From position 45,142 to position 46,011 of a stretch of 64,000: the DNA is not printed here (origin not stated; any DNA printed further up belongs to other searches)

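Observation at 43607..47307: Second-stator-like MotA/MotB pair followed by PilZ and HDOD proteins in one co-directional block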

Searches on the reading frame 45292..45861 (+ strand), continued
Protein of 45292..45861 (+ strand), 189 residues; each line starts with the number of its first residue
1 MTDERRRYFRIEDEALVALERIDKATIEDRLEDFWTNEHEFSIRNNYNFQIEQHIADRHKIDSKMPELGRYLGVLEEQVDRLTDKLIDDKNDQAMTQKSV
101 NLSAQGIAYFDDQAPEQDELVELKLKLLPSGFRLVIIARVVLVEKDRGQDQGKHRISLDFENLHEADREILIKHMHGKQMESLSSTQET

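Call 59: search_protein_families(library=pfam, proteins=[L076:4081-4962:+, L057:10715-11089:+, L084:10778-11812:+, L066:10704-11165:+, L086:7273-8151:-, L069:7043-8161:+, L056:6954-8117:+], max_evalue=0.01)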
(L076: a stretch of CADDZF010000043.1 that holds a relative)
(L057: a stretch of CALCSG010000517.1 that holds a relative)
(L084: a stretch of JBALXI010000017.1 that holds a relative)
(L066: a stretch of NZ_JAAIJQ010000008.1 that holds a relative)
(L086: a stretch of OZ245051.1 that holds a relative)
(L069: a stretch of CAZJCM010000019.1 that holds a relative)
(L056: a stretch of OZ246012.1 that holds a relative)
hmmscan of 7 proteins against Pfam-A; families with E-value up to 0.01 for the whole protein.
L076:4081-4962:+ (293 aa): 2 families
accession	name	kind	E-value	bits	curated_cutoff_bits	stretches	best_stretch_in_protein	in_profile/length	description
PF08668.18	HDOD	-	1.8e-59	201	22.9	1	24-217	3-196/196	HDOD domain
PF01966.28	HD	-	1.8e-07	31.9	22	1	117-238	2-115/116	HD domain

L057:10715-11089:+ (124 aa): 1 family
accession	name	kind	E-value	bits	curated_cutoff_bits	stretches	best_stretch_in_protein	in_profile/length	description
PF00072.30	Response_reg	-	6.1e-24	84.8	30.2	1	4-117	1-110/111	Response regulator receiver domain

L084:10778-11812:+ (344 aa): 0 families

L066:10704-11165:+ (153 aa): 0 families

L086:7273-8151:- (292 aa): 6 families
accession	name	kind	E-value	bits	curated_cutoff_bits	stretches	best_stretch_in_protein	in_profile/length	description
PF00106.31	adh_short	-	1.7e-38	132.5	26.6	1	23-205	3-190/195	short chain dehydrogenase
PF13561.12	adh_short_C2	-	3.1e-27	96.1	27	1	29-204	3-183/236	Enoyl-(Acyl carrier protein) reductase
PF08659.16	KR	-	1.5e-05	25.5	22.6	1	23-179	3-164/180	KR domain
PF08643.16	DUF1776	-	0.00032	20.7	25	1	38-225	22-231/294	Fungal family of unknown function (DUF1776)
PF13460.12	NAD_binding_10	-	0.0011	19.3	27.2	1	27-151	1-98/184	NAD(P)H-binding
PF00107.32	ADH_zinc_N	-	0.0088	16.4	31.8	0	31-85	1-50/129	Zinc-binding dehydrogenase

L069:7043-8161:+ (372 aa): 0 families

L056:6954-8117:+ (387 aa): 1 family
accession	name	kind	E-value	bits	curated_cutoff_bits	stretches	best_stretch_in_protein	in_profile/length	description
PF02120.21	Flg_hook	-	1.9e-21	76.1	29.8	1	263-343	4-84/85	Flagellar hook-length control protein FliK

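Call 61: search_protein_families(library=pfam, proteins=[L056:1530-3254:+, L056:3247-4281:+, L056:4253-4951:+, L056:4954-6351:+, L056:6373-6828:+, L056:11360-12349:+, L056:12364-12720:+, L056:13244-13996:+, L056:15065-16219:+, L056:16216-18333:+], max_evalue=0.001)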
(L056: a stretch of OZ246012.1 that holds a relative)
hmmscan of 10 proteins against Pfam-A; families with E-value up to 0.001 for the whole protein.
L056:1530-3254:+ (574 aa): 2 families
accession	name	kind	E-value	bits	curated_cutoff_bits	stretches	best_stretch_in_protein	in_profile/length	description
PF01514.23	YscJ_FliF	-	1.7e-62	210.9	24.4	1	51-225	3-178/179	Secretory protein of YscJ/FliF family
PF08345.17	YscJ_FliF_C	-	5e-40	137.8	23.8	1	258-435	1-147/147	Flagellar M-ring protein C-terminal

L056:3247-4281:+ (344 aa): 4 families
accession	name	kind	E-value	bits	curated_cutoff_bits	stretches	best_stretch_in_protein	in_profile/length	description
PF01706.21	FliG_C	-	4.5e-42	143.2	23.3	1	230-336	2-108/108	FliG C-terminal domain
PF14842.11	FliG_N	-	1.3e-39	135.4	25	2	17-117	2-102/104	FliG N-terminal domain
PF14841.11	FliG_M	-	3.7e-30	104.4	25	2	129-196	3-70/76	FliG middle domain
PF03448.22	MgtE_N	-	2.4e-07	31.7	25.9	0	20-55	15-50/102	MgtE intracellular N domain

L056:4253-4951:+ (232 aa): 1 family
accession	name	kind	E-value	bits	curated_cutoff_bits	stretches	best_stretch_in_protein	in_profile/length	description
PF02108.21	FliH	-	8.1e-32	110.3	24.1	1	88-210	5-127/128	Flagellar assembly protein FliH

L056:4954-6351:+ (465 aa): 2 families
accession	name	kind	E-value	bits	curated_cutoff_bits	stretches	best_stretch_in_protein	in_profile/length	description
PF00006.31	ATP-synt_ab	-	5.9e-87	291.2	29.5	1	153-364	1-213/213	ATP synthase alpha/beta family, nucleotide-binding domain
PF18269.6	T3SS_ATPase_C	-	8.3e-23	80.5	22.7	1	371-441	1-71/72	T3SS EscN ATPase C-terminal domain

L056:6373-6828:+ (151 aa): 1 family
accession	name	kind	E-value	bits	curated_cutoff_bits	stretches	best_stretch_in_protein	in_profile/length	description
PF02050.21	FliJ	-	1.5e-18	67.7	28.4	1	19-143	1-123/123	Flagellar FliJ protein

L056:11360-12349:+ (329 aa): 2 families
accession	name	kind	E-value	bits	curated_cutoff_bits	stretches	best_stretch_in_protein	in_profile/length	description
PF02154.20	FliM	-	9.8e-54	182.6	27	1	40-232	1-192/192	Flagellar motor switch protein FliM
PF01052.25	FliMN_C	-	5.3e-13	49.1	23.8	1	254-321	2-71/73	Type III flagellar switch regulator (C-ring) FliN C-term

L056:12364-12720:+ (118 aa): 1 family
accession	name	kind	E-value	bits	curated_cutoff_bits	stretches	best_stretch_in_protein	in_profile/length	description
PF01052.25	FliMN_C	-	3e-25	88.4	23.8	1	39-108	3-72/73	Type III flagellar switch regulator (C-ring) FliN C-term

L056:13244-13996:+ (250 aa): 1 family
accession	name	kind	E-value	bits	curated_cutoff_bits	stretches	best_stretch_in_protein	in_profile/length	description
PF00813.25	FliP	-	3.7e-79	265.6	26.9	1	50-242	1-191/191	FliP family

L056:15065-16219:+ (384 aa): 1 family
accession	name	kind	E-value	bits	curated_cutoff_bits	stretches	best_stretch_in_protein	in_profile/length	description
PF01312.24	Bac_export_2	-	1.4e-124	416.1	24.4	1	8-348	1-335/335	FlhB HrpN YscU SpaS Family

L056:16216-18333:+ (705 aa): 1 family
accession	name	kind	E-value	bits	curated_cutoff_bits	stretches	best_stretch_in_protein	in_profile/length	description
PF00771.25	FHIPEP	-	1.7e-266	886.4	29.1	1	29-684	1-656/657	FHIPEP family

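Call 71: find_homologous_proteins(query=A3, max_evalue=0.00001)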
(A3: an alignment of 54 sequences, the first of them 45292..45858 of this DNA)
Query A3 (54 sequences) (189 aa, profile of the alignment): 489 proteins with E <= 0.00001 among 4637 candidates; the best 120 are listed.
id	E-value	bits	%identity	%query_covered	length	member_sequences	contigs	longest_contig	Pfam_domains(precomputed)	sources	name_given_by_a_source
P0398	1.5e-60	222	46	99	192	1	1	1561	PF07238.20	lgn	-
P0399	2.7e-60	221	44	97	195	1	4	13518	PF07238.20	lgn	-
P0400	8.2e-60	220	48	98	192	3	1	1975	PF07238.20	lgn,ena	-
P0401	1.1e-59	219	31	99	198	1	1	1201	PF07238.20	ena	-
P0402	1.7e-59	219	45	97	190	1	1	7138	PF07238.20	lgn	-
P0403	1.7e-59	219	48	99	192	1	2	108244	PF07238.20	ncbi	-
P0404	1.8e-59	219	51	97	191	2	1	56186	PF07238.20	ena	-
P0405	4.9e-59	217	48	99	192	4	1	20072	PF07238.20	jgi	jgi:hypothetical protein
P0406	5.2e-59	217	35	94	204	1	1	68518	PF07238.20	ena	-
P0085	8.1e-59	216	65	100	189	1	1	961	PF07238.20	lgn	-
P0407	1.1e-58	216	49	99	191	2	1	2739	PF07238.20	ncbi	-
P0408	1.1e-58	216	59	99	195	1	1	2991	PF07238.20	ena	-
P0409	1.3e-58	216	49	97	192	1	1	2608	PF07238.20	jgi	jgi:hypothetical protein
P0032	1.6e-58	215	72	99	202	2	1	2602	PF07238.20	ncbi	-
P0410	1.8e-58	215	51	99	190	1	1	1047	PF07238.20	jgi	jgi:predicted nuclease with TOPRIM domain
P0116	1.8e-58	215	60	99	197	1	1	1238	PF07238.20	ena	-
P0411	2.2e-58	215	48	98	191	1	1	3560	PF07238.20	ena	-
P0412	2.4e-58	215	46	98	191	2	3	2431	PF07238.20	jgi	-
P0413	3.4e-58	214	51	97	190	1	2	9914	PF07238.20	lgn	-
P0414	3.8e-58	214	46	98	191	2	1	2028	PF07238.20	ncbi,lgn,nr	ncbi:MAG: PilZ domain-containing protein [Gammaproteobacteria bacterium]|nr:PilZ domain-containing p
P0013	5.0e-58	214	80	99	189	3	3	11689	PF07238.20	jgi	-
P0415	5.3e-58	214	49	97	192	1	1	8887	PF07238.20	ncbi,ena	-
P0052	5.7e-58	214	68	100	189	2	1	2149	PF07238.20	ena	-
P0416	6.0e-58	214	49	99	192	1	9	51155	PF07238.20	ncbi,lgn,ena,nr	ncbi:MAG: PilZ domain-containing protein [Gammaproteobacteria bacterium]|nr:PilZ domain-containing p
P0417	6.8e-58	213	49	99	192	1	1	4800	PF07238.20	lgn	-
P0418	6.9e-58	213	33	94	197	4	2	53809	PF07238.20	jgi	-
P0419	8.0e-58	213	52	99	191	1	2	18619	PF07238.20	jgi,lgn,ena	jgi:c-di-GMP-binding flagellar brake protein YcgR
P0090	8.5e-58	213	65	100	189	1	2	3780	PF07238.20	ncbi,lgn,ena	-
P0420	8.5e-58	213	48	99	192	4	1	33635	PF07238.20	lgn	-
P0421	8.7e-58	213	61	98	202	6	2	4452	PF07238.20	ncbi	-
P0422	9.2e-58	213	46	99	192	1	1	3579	PF07238.20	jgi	-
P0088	9.4e-58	213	65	99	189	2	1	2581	PF07238.20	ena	-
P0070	1.1e-57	213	68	100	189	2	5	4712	PF07238.20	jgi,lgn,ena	-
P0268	1.1e-57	213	31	95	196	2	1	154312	PF07238.20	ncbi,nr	ncbi:MAG: PilZ domain-containing protein [Gammaproteobacteria bacterium]|nr:PilZ domain-containing p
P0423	1.2e-57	213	51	98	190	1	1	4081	PF07238.20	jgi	jgi:predicted nuclease with TOPRIM domain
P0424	1.2e-57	213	61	99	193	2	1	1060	PF07238.20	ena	-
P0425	1.2e-57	213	49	99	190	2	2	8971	PF07238.20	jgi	jgi:predicted nuclease with TOPRIM domain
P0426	1.3e-57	212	46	98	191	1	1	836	PF07238.20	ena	-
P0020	1.4e-57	212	75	99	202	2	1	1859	PF07238.20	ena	-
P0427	1.5e-57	212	55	97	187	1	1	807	PF07238.20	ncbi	-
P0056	1.9e-57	212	69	100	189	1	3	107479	PF07238.20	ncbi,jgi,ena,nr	ncbi:MAG: PilZ domain-containing protein [Gammaproteobacteria bacterium]|nr:PilZ domain-containing p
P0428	2.1e-57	212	44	97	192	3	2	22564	PF07238.20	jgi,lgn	-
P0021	2.6e-57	211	71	100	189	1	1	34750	PF07238.20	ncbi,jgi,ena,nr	ncbi:MAG: PilZ domain-containing protein [Gammaproteobacteria bacterium]|nr:PilZ domain-containing p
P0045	2.7e-57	211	72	100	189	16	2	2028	PF07238.20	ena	-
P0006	3.0e-57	211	87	100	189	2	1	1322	PF07238.20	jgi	-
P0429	3.3e-57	211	48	99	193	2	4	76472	PF07238.20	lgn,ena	-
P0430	3.3e-57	211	48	99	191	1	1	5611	PF07238.20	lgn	-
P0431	3.4e-57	211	32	98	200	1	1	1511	PF07238.20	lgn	-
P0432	3.6e-57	211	49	99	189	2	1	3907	PF07238.20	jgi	jgi:predicted nuclease with TOPRIM domain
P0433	3.7e-57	211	51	99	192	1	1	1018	PF07238.20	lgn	-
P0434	3.8e-57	211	49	98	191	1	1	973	PF07238.20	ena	-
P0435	4.2e-57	211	44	99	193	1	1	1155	PF07238.20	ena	-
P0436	4.2e-57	211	47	99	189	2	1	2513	PF07238.20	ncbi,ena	-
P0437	4.3e-57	211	49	98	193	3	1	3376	PF07238.20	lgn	-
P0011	4.5e-57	211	78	100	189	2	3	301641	PF07238.20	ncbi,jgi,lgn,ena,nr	ncbi:MAG: PilZ domain-containing protein [Gammaproteobacteria bacterium]|nr:PilZ domain-containing p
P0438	4.5e-57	211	43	97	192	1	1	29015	PF07238.20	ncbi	-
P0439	4.6e-57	211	46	98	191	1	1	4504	PF07238.20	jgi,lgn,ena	-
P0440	4.7e-57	211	49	98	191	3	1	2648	PF07238.20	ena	-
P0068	4.8e-57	211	68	100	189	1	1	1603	PF07238.20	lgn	-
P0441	4.8e-57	211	58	98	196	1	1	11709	PF07238.20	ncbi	-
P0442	4.8e-57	211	33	95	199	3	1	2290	PF07238.20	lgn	-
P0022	5.0e-57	211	72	100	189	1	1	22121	PF07238.20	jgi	-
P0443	5.1e-57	211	52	97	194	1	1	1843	PF07238.20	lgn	-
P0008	5.1e-57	211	85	100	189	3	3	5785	PF07238.20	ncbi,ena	-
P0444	5.7e-57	210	51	97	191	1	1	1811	PF07238.20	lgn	-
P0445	6.3e-57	210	50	98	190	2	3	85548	PF07238.20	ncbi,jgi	jgi:predicted nuclease with TOPRIM domain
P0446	6.7e-57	210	51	99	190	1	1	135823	PF07238.20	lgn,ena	-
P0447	7.1e-57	210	26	99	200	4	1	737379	PF07238.20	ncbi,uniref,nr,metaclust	ncbi:PilZ domain-containing protein [Methylohalobius crimeensis]|uniref:PilZ domain-containing prote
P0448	7.1e-57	210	50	99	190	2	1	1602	PF07238.20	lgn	-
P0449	7.2e-57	210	47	99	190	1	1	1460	PF07238.20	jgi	jgi:predicted nuclease with TOPRIM domain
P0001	7.9e-57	210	93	100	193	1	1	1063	PF07238.20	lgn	-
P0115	8.0e-57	210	62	98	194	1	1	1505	PF07238.20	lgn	-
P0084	8.6e-57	210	66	99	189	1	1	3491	PF07238.20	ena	-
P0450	9.0e-57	210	50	99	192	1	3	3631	PF07238.20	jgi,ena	-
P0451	9.1e-57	210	50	99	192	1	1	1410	PF07238.20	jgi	-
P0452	9.9e-57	210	50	98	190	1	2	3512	PF07238.20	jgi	-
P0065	1.1e-56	209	67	100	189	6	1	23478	PF07238.20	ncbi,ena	-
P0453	1.1e-56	209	48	97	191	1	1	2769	PF07238.20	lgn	-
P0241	1.2e-56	209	60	97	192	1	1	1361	PF07238.20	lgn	-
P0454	1.3e-56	209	51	97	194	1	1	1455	PF07238.20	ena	-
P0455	1.3e-56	209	51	98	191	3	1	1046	PF07238.20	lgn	-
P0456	1.3e-56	209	28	95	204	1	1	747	PF07238.20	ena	-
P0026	1.3e-56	209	72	100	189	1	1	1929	PF07238.20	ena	-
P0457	1.3e-56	209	51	99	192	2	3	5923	PF07238.20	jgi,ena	jgi:hypothetical protein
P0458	1.4e-56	209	60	99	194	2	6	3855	PF07238.20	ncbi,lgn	-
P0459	1.9e-56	209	49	99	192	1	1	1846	PF07238.20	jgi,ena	jgi:c-di-GMP-binding flagellar brake protein YcgR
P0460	2.0e-56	209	51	99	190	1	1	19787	PF07238.20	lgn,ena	-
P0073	2.1e-56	209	67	100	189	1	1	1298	PF07238.20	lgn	-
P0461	2.1e-56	209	50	98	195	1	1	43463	PF07238.20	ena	-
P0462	2.1e-56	208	44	99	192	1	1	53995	PF07238.20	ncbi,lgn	-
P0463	2.3e-56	208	59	98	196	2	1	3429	PF07238.20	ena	-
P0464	2.3e-56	208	49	98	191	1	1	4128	PF07238.20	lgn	-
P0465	2.4e-56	208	53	98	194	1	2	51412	PF07238.20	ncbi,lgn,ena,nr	ncbi:MAG: PilZ domain-containing protein [Gammaproteobacteria bacterium]|nr:PilZ domain-containing p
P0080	2.4e-56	208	67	100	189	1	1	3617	PF07238.20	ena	-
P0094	2.5e-56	208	65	100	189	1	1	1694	PF07238.20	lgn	-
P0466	2.6e-56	208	32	98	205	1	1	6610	PF07238.20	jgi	jgi:hypothetical protein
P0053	2.7e-56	208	68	99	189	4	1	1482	PF07238.20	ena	-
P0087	2.9e-56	208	67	99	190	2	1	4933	PF07238.20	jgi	-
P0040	2.9e-56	208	69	100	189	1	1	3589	PF07238.20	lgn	-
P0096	3.2e-56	208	65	100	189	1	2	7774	PF07238.20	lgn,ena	-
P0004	3.5e-56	208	90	100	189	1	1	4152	PF07238.20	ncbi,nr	ncbi:MAG: PilZ domain-containing protein [Gammaproteobacteria bacterium]|nr:PilZ domain-containing p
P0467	3.8e-56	208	51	98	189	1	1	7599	PF07238.20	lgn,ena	-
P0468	3.9e-56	208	47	99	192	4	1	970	PF07238.20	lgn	-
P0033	4.1e-56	208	70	100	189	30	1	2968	PF07238.20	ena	-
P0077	4.3e-56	208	68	99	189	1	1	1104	PF07238.20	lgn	-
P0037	4.4e-56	207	69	100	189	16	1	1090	PF07238.20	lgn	-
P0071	4.6e-56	207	68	100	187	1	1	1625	PF07238.20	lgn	-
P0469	4.8e-56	207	32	96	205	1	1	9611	PF07238.20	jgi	jgi:hypothetical protein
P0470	5.0e-56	207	44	99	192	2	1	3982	PF07238.20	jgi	-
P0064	5.1e-56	207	69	100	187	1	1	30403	PF07238.20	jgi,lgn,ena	jgi:hypothetical protein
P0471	5.5e-56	207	44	99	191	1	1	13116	PF07238.20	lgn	-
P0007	5.6e-56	207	87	99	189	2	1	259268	PF07238.20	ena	-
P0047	5.7e-56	207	71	99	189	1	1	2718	PF07238.20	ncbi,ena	-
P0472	5.9e-56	207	50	99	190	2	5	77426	PF07238.20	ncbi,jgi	jgi:hypothetical protein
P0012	6.0e-56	207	77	100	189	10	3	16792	PF07238.20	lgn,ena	-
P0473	6.1e-56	207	51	93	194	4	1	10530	PF07238.20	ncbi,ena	-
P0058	7.6e-56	207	68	100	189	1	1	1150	PF07238.20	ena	-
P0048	7.7e-56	207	69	99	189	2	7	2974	PF07238.20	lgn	-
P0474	8.0e-56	207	30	96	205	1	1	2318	PF07238.20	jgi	jgi:hypothetical protein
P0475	8.1e-56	207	32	96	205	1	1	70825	PF07238.20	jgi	jgi:hypothetical protein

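Call 72: find_encoding_contigs(protein=P0447, flank=8000, max_places=1)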
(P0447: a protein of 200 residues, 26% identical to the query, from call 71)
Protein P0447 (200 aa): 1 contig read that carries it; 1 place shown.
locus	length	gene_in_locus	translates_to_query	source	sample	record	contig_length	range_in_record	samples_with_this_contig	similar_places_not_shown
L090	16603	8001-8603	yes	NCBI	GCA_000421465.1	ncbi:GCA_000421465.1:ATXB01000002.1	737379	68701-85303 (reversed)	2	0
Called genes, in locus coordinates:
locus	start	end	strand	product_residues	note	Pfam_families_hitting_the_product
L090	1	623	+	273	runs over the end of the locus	PF00290:Trp_syntA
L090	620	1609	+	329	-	PF17848:Zn_ribbon_ACC, PF01039:Carboxyl_trans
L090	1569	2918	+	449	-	PF08245:Mur_ligase_M (weak), PF27239:FOL3_C, PF02875:Mur_ligase_C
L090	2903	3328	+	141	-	PF05036:SPOR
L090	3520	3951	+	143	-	PF14534:DUF4440 (faint), PF12680:SnoaL_2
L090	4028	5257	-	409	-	PF04551:GcpE, PF26540:GcpE_C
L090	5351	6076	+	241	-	PF00149:Metallophos, PF12850:Metallophos_2 (weak)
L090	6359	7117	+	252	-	PF01618:MotA_ExbB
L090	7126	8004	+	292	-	PF13677:MotB_plug, PF00691:OmpA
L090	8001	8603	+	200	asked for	PF07238:PilZ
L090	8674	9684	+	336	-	PF08279:HTH_11, PF03099:BPL_LplA_LipB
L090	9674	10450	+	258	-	PF03309:Pan_kinase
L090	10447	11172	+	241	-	PF05036:SPOR (faint)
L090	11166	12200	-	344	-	PF02628:COX15-CtaA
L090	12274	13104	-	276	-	PF08668:HDOD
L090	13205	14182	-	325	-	PF01571:GCV_T (weak)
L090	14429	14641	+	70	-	PF07896:DUF1674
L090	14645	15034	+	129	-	PF01127:Sdh_cyt, PF02313:Fumarate_red_D (weak)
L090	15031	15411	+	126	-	PF01127:Sdh_cyt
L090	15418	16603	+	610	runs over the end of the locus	PF00890:FAD_binding_2, PF02910:Succ_DH_flav_C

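Call 73: find_encoding_contigs(protein=P0268, flank=8000, max_places=1)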
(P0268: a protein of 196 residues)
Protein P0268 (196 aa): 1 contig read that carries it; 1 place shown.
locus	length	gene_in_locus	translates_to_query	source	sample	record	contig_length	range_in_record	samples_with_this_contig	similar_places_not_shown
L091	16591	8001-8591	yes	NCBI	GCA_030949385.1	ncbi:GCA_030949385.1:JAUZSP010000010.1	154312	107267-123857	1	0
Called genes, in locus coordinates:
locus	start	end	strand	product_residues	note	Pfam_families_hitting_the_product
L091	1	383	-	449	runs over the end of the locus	PF13742:tRNA_anti_2, PF01336:tRNA_anti-codon, PF02601:Exonuc_VII_L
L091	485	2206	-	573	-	PF00072:Response_reg, PF00990:GGDEF, PF00563:EAL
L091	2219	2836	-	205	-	-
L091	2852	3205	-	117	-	PF00072:Response_reg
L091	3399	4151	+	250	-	PF00512:HisKA, PF02518:HATPase_c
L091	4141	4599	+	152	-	PF00072:Response_reg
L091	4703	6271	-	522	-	PF13671:AAA_33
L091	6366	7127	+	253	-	PF01618:MotA_ExbB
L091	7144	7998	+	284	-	PF13677:MotB_plug, PF00691:OmpA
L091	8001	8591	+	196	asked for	PF07238:PilZ (weak)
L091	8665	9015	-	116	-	PF12844:HTH_19 (weak), PF13560:HTH_31, PF01381:HTH_3, PF13443:HTH_26 (weak)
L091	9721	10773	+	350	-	PF01142:TruD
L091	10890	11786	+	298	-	PF00378:ECH_1, PF16113:ECH_2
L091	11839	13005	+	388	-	PF07690:MFS_1, PF00083:Sugar_tr (weak), PF06779:MFS_4, PF07690:MFS_1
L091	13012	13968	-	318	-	PF06685:DUF1186, PF02810:SEC-C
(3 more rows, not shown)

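Call 74: find_encoding_contigs(protein=P0406, flank=8000, max_places=1)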
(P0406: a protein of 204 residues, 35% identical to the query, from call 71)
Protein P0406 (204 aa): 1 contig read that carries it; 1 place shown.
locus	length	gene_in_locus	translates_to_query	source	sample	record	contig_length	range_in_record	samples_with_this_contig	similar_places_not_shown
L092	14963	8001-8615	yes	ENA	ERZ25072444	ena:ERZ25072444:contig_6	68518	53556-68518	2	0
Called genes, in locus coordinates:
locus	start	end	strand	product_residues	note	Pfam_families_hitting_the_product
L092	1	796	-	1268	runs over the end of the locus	PF13599:Pentapeptide_4, PF00805:Pentapeptide, PF13576:Pentapeptide_3 (weak), PF25296:Decapeptide (faint), PF00805:Pentapeptide, PF13599:Pentapeptide_4, PF00805:Pentapeptide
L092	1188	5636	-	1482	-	PF13599:Pentapeptide_4, PF00805:Pentapeptide, PF13599:Pentapeptide_4 (weak), PF00805:Pentapeptide, PF13576:Pentapeptide_3 (weak), PF13599:Pentapeptide_4 (weak)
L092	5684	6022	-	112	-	-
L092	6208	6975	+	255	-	PF01618:MotA_ExbB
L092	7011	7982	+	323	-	PF13677:MotB_plug, PF00691:OmpA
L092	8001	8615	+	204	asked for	PF07238:PilZ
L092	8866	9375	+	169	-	PF03748:FliL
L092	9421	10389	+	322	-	PF02154:FliM, PF01052:FliMN_C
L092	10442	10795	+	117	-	PF28396:SepQ_C, PF01052:FliMN_C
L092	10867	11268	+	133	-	PF04347:FliO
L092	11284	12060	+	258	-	PF00813:FliP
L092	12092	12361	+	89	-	PF01313:Bac_export_3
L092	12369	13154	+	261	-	PF01311:Bac_export_1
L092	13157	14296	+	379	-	PF01312:Bac_export_2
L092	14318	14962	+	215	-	?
